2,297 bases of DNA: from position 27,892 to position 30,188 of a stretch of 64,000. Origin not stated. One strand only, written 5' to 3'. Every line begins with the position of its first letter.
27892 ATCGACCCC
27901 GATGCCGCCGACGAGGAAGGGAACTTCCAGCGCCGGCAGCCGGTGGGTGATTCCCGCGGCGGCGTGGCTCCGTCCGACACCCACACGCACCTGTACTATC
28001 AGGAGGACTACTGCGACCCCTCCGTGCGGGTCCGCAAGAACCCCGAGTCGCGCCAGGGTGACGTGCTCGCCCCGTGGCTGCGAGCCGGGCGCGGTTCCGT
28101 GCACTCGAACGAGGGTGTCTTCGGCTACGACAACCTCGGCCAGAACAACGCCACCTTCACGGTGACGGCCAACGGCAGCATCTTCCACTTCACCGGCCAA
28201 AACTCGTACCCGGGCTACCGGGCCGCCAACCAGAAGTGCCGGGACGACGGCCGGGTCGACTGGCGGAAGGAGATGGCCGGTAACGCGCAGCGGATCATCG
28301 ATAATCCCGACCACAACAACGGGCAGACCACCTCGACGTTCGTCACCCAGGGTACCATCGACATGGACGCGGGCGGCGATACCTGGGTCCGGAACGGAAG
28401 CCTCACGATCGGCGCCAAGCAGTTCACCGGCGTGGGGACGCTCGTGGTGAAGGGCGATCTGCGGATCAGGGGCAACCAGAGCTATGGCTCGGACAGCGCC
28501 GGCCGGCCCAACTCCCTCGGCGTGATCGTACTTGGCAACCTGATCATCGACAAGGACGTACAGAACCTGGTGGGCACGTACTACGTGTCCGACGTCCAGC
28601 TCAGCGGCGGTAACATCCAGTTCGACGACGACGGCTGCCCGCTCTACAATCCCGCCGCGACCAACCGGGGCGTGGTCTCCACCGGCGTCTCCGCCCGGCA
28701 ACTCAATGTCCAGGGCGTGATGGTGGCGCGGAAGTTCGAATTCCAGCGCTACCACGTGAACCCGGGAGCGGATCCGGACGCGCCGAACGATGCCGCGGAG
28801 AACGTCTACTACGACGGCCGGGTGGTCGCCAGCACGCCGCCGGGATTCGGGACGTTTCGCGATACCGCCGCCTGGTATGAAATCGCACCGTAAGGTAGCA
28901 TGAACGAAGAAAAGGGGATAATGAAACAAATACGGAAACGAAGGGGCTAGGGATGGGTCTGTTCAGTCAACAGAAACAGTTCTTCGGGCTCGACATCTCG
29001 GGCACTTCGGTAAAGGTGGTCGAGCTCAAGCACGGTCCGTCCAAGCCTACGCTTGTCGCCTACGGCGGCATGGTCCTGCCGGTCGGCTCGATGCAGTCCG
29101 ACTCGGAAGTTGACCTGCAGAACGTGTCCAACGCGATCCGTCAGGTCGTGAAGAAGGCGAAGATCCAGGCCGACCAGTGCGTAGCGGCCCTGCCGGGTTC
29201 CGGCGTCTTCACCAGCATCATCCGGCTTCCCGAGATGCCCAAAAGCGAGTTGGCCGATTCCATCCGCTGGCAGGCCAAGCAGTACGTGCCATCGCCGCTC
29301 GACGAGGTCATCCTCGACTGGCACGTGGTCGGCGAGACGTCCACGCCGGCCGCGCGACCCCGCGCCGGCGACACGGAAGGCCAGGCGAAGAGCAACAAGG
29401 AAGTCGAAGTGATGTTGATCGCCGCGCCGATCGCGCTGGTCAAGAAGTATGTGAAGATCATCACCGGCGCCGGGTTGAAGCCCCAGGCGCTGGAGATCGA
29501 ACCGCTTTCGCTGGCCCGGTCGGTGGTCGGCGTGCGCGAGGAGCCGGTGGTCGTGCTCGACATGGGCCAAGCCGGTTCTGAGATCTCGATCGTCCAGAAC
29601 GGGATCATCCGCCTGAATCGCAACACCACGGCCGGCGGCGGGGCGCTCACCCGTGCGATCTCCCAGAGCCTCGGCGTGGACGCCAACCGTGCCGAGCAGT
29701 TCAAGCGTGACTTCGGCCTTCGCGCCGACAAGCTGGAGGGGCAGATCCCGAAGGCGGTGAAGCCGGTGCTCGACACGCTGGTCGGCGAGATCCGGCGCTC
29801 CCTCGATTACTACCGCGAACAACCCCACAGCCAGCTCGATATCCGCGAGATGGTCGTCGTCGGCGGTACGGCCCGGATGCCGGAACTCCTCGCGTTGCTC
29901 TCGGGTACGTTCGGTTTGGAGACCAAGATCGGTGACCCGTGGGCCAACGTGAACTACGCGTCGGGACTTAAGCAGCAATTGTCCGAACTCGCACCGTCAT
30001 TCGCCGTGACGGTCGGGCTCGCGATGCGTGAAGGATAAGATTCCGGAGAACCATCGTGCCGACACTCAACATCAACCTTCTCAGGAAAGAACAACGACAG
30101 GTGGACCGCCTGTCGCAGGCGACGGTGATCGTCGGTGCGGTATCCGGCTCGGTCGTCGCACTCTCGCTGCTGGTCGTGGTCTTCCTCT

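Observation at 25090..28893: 1267-aa domain-less secreted giant protein as first gene of the pilus operon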

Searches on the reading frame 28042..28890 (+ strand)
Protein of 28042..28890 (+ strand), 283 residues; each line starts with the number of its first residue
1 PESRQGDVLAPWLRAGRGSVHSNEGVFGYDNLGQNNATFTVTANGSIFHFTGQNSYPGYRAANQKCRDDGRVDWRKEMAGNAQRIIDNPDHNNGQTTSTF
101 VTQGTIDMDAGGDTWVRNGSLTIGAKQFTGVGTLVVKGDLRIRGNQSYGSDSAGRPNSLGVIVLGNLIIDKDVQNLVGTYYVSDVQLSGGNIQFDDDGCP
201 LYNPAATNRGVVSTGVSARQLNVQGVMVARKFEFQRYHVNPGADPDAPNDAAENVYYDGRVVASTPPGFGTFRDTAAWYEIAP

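Call 50: search_protein_families(library=pfam, alignment_id=A4, max_evalue=1)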
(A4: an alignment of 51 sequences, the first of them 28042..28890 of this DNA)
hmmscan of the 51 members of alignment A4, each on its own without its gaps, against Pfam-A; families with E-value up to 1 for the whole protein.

A. member 1, window:28042-28890:+ (283 aa): 0 families

B. families by the number of members that match (of 51 scanned): 12 families
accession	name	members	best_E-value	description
PF23981.1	DUF7305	5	9.4e-05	Domain of unknown function (DUF7305)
PF05594.20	Fil_haemagg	2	0.65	Haemagglutinin repeat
PF02251.23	PA28_N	1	0.037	Proteasome activator PA28, N-terminal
PF01551.29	Peptidase_M23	1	0.047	Peptidase family M23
PF05736.17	OprF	1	0.048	OprF membrane domain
PF11854.14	MtrB_PioB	1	0.048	Putative outer membrane beta-barrel porin, MtrB/PioB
PF09898.14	DUF2125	1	0.069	Uncharacterized protein conserved in bacteria (DUF2125)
PF20943.3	DUF4785_3rd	1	0.086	Domain of unknown function (DUF4785) C-terminal domain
PF01510.30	Amidase_2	1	0.17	N-acetylmuramoyl-L-alanine amidase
PF09256.16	BaffR-Tall_bind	1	0.22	BAFF-R, TALL-1 binding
PF18886.6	DUF5649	1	0.23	Repeats of unknown function (DUF5649)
PF06012.17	DUF908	1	0.37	Domain of Unknown Function (DUF908)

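Call 51: search_solved_structures(query=A4, max_evalue=10, show_alignments=2)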
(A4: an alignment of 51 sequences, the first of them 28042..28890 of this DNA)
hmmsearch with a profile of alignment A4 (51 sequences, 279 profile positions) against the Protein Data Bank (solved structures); distinct sequences matched with E-value up to 10: 13.
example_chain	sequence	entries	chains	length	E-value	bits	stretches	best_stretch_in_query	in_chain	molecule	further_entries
4ku0_A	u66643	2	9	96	0.68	12.4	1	132-149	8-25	Tail-associated lysozyme | Baseplate central spike complex protein gp5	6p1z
4osd_A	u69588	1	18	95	0.7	12.4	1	132-149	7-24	Tail-associated lysozyme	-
3a1m_A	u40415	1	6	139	0.7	12.3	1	130-149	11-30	chimera of thrombin cleavage site, Tail-associated lysozyme, Fibritin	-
4jj2_A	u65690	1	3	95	0.71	12.3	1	132-149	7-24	Tail-associated lysozyme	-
4jiw_A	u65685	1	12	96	1.5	11.3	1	132-149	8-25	Tail-associated lysozyme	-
6p22_A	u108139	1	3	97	1.5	11.2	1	132-149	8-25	CHIMERA OF CENTRAL SPIKE PROTEINS GP5 FROM PHAGE T4 AND PVC8 FROM PVC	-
4jiv_A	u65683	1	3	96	1.7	11.1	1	132-149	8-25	Tail-associated lysozyme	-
6p20_A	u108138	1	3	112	3.9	9.9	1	132-149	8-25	Baseplate central spike complex protein gp5,PHIKZ164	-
1k28_A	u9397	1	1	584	4.5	9.7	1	106-149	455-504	TAIL-ASSOCIATED LYSOZYME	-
1wth_A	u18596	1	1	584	4.6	9.7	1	106-149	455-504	Tail-associated lysozyme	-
2z6b_A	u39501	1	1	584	4.6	9.7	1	106-149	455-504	Tail-associated lysozyme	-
1pdl_A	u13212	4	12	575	5.2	9.5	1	105-149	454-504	Tail-associated lysozyme | Peptidoglycan hydrolase gp5 | gp5, baseplate central spike protein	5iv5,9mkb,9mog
6p2a_A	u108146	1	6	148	9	8.7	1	132-149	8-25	CHIMERA OF BACTERIOPHAGE OBP GP146 AND A T4 GP5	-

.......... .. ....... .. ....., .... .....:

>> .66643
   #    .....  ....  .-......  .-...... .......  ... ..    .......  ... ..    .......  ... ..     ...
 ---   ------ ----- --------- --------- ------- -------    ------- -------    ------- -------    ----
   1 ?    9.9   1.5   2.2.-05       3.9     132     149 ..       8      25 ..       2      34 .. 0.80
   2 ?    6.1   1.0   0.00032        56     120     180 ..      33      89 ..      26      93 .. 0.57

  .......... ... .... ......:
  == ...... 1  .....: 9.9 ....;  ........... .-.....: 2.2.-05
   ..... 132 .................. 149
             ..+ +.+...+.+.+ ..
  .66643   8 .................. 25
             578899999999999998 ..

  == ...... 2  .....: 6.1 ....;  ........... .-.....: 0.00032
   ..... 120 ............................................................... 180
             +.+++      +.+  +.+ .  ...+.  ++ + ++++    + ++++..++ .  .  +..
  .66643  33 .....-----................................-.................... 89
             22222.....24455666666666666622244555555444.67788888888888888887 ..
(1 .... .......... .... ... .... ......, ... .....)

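Call 52: find_homologous_proteins(query=A4, max_evalue=0.001)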
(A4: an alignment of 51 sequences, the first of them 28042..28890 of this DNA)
Query A4 (51 sequences) (283 aa, profile of the alignment): 23 proteins with E <= 0.001 among 8000 candidates.
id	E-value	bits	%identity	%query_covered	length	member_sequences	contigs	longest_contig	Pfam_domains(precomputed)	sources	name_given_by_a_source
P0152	3.1e-87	311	29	93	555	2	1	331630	-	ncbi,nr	ncbi:MAG: hypothetical protein RB292_00105 [Patescibacteria group bacterium]|nr:hypothetical protein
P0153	3.7e-84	300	27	93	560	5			-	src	-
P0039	3.5e-82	294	30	92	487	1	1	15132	-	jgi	jgi:hypothetical protein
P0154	2.8e-81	291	26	93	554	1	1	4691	-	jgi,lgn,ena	-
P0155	3.2e-80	288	28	94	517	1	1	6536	-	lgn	-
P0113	4.1e-80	287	30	59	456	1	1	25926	-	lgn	-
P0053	1.7e-77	279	30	93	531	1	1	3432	-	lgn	-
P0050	4.8e-74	267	33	55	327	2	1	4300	-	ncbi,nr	ncbi:MAG: hypothetical protein KBB55_04130, partial [Candidatus Buchananbacteria bacterium]|nr:hypot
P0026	4.6e-73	264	30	94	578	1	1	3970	-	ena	-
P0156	4.4e-71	258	23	92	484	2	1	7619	-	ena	-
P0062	1.7e-69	252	28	93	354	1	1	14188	-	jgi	jgi:hypothetical protein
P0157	1.7e-69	252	23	93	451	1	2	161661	-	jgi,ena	jgi:hypothetical protein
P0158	1.0e-68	250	36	51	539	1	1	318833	-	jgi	-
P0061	1.7e-67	246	35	59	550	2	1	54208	-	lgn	-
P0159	4.8e-67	244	36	55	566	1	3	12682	-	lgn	-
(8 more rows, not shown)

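Call 55: predict_structure(alignment_id=A4)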
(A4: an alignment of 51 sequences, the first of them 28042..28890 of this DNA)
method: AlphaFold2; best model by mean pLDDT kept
length: 283 residues; sequences in the alignment: 51
mean_pLDDT: 83.4   pTM: 0.84
mean pLDDT of the five models: 83.4, 82.7, 82.0, 81.6, 81.3
residues with pLDDT >= 90: 151; 70-90: 63; 50-70: 57; < 50: 12
segments of 3 or more residues with pLDDT < 50: 57-61, 280-283
pLDDT, mean of each block of 10 residues (from residue 1): 63 77 65 57 66 54 64 88 95 80 89 94 96 97 97 92 98 98 94 94 87 96 94 90 69 91 94 70 39
secondary structure, 60 per line:
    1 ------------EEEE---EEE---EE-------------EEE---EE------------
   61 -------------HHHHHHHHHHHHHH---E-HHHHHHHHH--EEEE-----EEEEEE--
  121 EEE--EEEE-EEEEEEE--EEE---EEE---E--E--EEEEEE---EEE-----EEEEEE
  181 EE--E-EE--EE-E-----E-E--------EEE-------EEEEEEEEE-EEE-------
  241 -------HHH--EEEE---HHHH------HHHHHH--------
elements in order: E13-16 E20-22 E41-43 H74-87 H93-101 E104-107 E113-118 E121-123 E126-129 E131-137 E140-142 E146-148 E158-163 E167-169 E175-182 E211-213 E221-229 E231-233 E253-256 H260-263 H270-275

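Call 62: find_encoding_contigs(protein=P0152, flank=6000, max_places=2)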
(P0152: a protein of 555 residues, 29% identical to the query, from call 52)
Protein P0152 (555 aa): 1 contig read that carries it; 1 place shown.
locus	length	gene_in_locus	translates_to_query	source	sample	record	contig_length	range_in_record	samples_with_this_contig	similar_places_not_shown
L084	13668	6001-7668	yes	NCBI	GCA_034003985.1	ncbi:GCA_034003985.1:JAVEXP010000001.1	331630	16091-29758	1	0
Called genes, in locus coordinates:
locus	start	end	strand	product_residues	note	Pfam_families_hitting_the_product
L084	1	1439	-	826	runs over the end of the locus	PF02861:Clp_N, PF00004:AAA, PF17871:AAA_lid_9, PF00158:Sigma54_activat, PF00004:AAA, PF07724:AAA_2, PF07728:AAA_5, PF10431:ClpB_D2-small, +8 more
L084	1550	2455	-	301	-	PF01435:Peptidase_M48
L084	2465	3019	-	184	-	PF04011:LemA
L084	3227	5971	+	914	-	-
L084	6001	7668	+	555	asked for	-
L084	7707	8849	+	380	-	PF11104:PilM_2, PF06723:MreB_Mbl (faint), PF14450:FtsA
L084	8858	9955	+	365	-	-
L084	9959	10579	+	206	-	-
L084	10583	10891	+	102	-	-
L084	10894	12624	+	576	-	PF05157:MshEN, PF00437:T2SSE, PF13604:AAA_30 (weak), PF20720:nSTAND3 (faint)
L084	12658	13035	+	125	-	PF00072:Response_reg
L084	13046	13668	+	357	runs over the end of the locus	PF00437:T2SSE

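Call 63: find_encoding_contigs(protein=P0158, flank=6000, max_places=2)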
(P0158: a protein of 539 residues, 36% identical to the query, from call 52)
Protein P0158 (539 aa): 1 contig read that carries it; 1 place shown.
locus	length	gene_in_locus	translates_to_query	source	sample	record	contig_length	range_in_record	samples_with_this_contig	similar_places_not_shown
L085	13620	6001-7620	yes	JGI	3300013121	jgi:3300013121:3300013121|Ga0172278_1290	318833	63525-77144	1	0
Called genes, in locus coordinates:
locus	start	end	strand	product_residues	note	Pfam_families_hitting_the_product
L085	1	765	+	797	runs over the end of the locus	-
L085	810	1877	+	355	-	PF01926:MMR_HSR1, PF02421:FeoB_N (weak), PF06071:YchF-GTPase_C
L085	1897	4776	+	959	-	PF15418:DUF4625 (faint), PF16403:Bact_surface_Ig-like, PF18981:InlK_D3 (faint), PF16403:Bact_surface_Ig-like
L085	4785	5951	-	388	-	PF01555:N6_N4_Mtase (weak), PF01170:UPF0020, PF03602:Cons_hypoth95 (weak), PF13847:Methyltransf_31 (weak)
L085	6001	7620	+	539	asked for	-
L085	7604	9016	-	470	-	-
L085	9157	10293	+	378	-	PF11104:PilM_2, PF06723:MreB_Mbl (faint), PF14450:FtsA, PF25216:Volactin (weak)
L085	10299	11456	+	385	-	-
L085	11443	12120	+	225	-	-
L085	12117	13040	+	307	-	PF25833:Fn3_SaeA_3rd (weak)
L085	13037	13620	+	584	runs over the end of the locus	PF05157:MshEN, PF00437:T2SSE, PF13555:AAA_29 (faint)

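Call 82: search_protein_families(library=ncbifam, alignment_id=A4, max_evalue=1)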
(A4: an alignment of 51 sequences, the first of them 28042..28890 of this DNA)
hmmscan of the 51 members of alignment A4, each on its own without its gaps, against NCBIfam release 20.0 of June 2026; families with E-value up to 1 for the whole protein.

A. member 1, window:28042-28890:+ (283 aa): 0 families

B. families by the number of members that match (of 51 scanned): 11 families
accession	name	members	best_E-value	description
TIGR04215.1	choice_anch_A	6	4.2e-05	choice-of-anchor A family protein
TIGR03122.1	one_C_dehyd_C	3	0.022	formylmethanofuran dehydrogenase subunit C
TIGR04023.1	PPOX_MSMEG_5819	1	0.0007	PPOX class F420-dependent oxidoreductase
NF042910.1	FMH_DH_FwdC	1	0.012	tungsten-dependent formylmethanofuran dehydrogenase subunit FwdC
NF010652.0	PRK14051.1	1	0.014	negative regulator GrlR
TIGR00924.1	yjdL_sub1_fam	1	0.076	oligopeptide:H+ symporter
TIGR03807.1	RR_fam_repeat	1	0.12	putative cofactor-binding repeat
NF005484.0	PRK07090.1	1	0.13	aldolase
NF033420.0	T6SS_PAAR_dom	1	0.13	type VI secretion system PAAR protein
NF004930.0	PRK06287.1-1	1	0.14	cobalt transport protein CbiN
NF034186.3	PRK14891.1-1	1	0.24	50S ribosomal protein L24e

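Call 85: find_encoding_contigs(protein=P0157, flank=5000, max_places=1)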
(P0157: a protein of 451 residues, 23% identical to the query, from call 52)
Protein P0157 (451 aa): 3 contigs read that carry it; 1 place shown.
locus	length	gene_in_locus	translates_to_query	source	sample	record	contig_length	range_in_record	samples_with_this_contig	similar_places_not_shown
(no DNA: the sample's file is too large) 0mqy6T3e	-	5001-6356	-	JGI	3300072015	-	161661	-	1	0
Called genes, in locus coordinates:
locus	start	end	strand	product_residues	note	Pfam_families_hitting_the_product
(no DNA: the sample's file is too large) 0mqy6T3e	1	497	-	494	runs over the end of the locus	-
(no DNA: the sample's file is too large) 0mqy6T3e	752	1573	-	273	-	PF00156:Pribosyltran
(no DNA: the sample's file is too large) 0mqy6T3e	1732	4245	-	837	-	PF02861:Clp_N (weak), PF00004:AAA, PF17871:AAA_lid_9, PF00158:Sigma54_activat, PF00004:AAA, PF07724:AAA_2, PF07728:AAA_5, PF10431:ClpB_D2-small, +7 more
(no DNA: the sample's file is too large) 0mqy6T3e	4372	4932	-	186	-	-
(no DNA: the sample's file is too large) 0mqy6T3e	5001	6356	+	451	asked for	-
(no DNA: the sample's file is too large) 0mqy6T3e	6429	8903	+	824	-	-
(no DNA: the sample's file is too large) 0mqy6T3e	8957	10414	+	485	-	PF00059:Lectin_C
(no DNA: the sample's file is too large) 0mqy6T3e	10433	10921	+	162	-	PF10502:Peptidase_S26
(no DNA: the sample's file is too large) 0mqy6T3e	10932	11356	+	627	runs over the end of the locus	-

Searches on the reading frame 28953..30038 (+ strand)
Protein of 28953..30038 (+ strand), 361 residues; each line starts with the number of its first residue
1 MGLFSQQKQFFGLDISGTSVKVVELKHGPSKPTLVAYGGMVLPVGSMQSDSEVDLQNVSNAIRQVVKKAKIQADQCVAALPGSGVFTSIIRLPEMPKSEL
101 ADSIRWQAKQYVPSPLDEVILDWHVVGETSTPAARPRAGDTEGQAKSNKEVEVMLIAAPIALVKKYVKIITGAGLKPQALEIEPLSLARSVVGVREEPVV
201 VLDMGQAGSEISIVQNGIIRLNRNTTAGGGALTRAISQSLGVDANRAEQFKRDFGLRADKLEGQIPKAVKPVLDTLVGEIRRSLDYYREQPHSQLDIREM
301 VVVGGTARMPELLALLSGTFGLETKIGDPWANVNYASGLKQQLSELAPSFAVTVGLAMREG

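Call 6: search_protein_families(library=pfam, proteins=[window:28953-30038:+], max_evalue=0.01)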
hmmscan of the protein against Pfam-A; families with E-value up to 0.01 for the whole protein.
window:28953-30038:+ (361 aa): 6 families
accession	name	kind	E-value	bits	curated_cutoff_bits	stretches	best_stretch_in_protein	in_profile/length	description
PF11104.14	PilM_2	-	8e-48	163.5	27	1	12-360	1-339/340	Type IV pilus assembly protein PilM;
PF14450.12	FtsA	-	6.3e-11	43.2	31.8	1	200-339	1-126/127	Cell division protein FtsA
PF08841.16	DDR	-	0.001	18.6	24.6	0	196-252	132-189/328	Diol dehydratase reactivase ATPase-like domain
PF25216.1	Volactin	-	0.0015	18.5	35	0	225-320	194-291/321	Volactin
PF06723.19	MreB_Mbl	-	0.0019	17.5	27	0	263-330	240-307/327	MreB/Mbl protein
PF00012.26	HSP70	-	0.0021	16.8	20.6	0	293-324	323-354/599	Hsp70 protein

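Call 25: find_related_loci(query=window:28953-30038:+, collection=genome_contigs, flank=10000)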
Query window:28953-30038:+ (361 aa) in genome_contigs; peptide patterns used: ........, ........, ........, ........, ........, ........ (x = any residue, [..] = any of these).
227 stretches matched a pattern; 161 encode a relative of the query (tblastn E <= 1e-3); the best 80 are kept; 80 distinct loci.
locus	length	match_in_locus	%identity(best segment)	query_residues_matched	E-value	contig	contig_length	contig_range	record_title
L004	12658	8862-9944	99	1-361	0e+0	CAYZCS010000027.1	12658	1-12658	MAG TPA_asm: uncultured Candidatus Saccharibacteria bacterium isolate SRP284430_co1_211 genome assembly, contig: NODE_34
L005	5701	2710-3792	95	1-361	0e+0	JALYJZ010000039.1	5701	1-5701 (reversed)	MAG: bacterium isolate CAM bin17 SD1483_NODE_435_length_5701_cov_0.852888, whole genome shotgun sequence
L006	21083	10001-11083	92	1-360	0e+0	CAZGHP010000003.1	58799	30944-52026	MAG TPA_asm: uncultured Candidatus Saccharibacteria bacterium isolate SRP136066_co1_225 genome assembly, contig: NODE_32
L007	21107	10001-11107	83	1-360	0e+0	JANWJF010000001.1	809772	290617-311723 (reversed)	MAG: Candidatus Saccharimonadia bacterium isolate CRAIB_MAG60 c_000000093432, whole genome shotgun sequence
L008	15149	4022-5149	83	3-360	0e+0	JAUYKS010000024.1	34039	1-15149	MAG: bacterium isolate C24_metabat.bin.208 C24_k141_553808, whole genome shotgun sequence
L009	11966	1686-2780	80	1-360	0e+0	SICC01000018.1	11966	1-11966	MAG: Patescibacteria group bacterium isolate Baikal-deep-G193 BACOMB-C25835, whole genome shotgun sequence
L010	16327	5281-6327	74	1-360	0e+0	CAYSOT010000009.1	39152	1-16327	MAG TPA_asm: uncultured Candidatus Saccharibacteria bacterium isolate SRP278252_co2_125 genome assembly, contig: NODE_19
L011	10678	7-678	85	134-360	2e-121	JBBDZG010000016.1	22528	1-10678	MAG: Patescibacteria group bacterium isolate LejiaD_65_15 Lejia_D_3742_length_22528_cov_8, whole genome shotgun sequence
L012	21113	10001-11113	39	1-360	2e-88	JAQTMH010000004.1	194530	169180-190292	MAG: Patescibacteria group bacterium isolate STA_36 NODE_146_length_194530_cov_5.288447_Sandtown_A, whole genome shotgun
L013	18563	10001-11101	40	1-360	1e-86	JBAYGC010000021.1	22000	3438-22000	MAG: Patescibacteria group bacterium isolate SO_2016_GW1_116 scaffold04111_OW334_2016, whole genome shotgun sequence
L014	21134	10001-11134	39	1-360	5e-86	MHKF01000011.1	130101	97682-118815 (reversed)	MAG: Candidatus Kerfeldbacteria bacterium RIFCSPLOWO2_02_FULL_42_19 rifcsplowo2_02_scaffold_37, whole genome shotgun seq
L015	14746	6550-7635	39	1-359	5e-86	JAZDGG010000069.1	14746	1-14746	MAG: bacterium isolate MEGAHIT-group-0.240 k141_13573475, whole genome shotgun sequence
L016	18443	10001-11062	40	1-360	6e-86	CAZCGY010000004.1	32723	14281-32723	MAG TPA_asm: uncultured Gammaproteobacteria bacterium isolate binchicken_co110_887 genome assembly, contig: NODE_3053_le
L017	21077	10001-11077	40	1-360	1e-85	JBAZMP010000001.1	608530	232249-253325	MAG: Patescibacteria group bacterium isolate SO_2017_LW4_46 scaffold_9_c1_LW137-91_2017, whole genome shotgun sequence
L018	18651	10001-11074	40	1-360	2e-85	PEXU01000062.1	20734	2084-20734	MAG: Candidatus Kerfeldbacteria bacterium CG08_land_8_20_14_0_20_40_16 CG08_land_8_20_14_0.20_scaffold_986_c, whole geno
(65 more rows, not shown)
